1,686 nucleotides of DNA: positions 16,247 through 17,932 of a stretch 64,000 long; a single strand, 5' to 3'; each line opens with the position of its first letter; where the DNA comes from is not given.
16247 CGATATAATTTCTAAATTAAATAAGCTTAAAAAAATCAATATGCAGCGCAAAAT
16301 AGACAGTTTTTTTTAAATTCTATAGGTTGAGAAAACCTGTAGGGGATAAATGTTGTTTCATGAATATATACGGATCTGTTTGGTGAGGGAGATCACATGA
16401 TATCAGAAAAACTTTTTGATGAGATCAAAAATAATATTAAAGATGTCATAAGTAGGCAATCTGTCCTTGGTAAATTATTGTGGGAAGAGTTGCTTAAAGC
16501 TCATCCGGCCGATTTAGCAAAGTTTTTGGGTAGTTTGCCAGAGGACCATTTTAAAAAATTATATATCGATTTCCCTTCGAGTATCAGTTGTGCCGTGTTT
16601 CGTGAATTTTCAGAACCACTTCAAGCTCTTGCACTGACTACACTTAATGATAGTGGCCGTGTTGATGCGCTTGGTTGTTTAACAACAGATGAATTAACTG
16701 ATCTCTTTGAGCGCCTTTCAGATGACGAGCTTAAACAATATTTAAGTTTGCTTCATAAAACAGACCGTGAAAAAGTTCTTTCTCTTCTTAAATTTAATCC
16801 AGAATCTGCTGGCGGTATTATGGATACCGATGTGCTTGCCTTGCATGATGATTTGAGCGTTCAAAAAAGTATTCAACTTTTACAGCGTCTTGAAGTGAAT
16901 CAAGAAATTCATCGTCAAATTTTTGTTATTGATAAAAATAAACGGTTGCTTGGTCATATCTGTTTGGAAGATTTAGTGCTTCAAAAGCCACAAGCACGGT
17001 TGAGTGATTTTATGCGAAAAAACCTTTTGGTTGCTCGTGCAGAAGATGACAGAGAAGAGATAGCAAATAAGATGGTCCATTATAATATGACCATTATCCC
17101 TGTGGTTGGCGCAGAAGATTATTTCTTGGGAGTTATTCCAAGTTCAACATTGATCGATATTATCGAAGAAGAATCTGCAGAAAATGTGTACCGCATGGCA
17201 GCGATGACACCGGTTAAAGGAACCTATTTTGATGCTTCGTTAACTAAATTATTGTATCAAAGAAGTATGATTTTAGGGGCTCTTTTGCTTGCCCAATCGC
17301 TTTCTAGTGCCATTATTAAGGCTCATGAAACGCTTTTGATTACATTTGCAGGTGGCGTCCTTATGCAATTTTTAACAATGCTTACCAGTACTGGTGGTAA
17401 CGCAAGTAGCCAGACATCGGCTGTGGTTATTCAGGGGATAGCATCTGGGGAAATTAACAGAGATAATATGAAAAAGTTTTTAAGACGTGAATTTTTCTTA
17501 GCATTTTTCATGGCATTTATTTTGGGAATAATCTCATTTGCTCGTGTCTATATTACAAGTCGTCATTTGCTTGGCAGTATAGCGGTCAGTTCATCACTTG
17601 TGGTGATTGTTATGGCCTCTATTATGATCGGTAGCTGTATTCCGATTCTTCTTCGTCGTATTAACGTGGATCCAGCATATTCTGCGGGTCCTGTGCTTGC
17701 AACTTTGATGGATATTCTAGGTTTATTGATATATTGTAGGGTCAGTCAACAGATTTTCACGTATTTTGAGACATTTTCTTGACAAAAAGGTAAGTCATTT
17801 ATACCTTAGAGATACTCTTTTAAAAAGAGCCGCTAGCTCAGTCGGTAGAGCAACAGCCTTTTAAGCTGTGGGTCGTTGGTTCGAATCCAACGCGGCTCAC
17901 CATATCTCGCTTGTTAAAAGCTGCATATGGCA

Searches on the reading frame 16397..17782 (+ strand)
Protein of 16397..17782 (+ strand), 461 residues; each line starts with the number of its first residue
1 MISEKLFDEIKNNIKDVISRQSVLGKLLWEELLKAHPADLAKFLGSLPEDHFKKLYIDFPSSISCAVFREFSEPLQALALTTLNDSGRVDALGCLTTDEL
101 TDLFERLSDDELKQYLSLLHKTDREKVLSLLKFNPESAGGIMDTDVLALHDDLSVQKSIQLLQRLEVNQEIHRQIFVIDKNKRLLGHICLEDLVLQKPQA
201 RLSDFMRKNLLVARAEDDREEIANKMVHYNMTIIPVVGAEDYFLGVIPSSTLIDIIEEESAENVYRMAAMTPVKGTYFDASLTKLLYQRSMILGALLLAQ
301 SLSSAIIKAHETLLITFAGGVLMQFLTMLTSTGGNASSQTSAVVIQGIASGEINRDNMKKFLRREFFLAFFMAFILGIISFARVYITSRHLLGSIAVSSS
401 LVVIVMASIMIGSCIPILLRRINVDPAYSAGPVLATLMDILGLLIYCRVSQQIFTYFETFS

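Call 32: search_protein_families(library=ncbifam, proteins=[window:16397-17782:+], max_evalue=0.00001)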
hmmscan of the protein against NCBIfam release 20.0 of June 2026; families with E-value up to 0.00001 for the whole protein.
window:16397-17782:+ (461 aa): 5 families
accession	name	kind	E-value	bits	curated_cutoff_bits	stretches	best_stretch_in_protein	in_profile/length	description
TIGR00400.1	mgtE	equivalog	7.3e-83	278.8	232.75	1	30-454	25-447/450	magnesium transporter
NF038279.1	TF_CBS_SpxR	exception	1.1e-10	40.8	600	1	160-268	210-317/427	CBS-HotDog domain-containing transcription factor SpxR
NF053603.1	HhpR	exception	1.6e-09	37.3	520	0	189-256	211-278/282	CBS domain-containing high hydrostatic pressure regulator HhpR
TIGR01186.1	proV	subfamily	1.5e-07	30.9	326.6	1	141-259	247-360/363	betaine/proline/choline family ABC transporter ATP-binding protein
NF041552.1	TF_PrdR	equivalog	1.9e-07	29.8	795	1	140-261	10-130/577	sigma-54 dependent transcriptional regulator PrdR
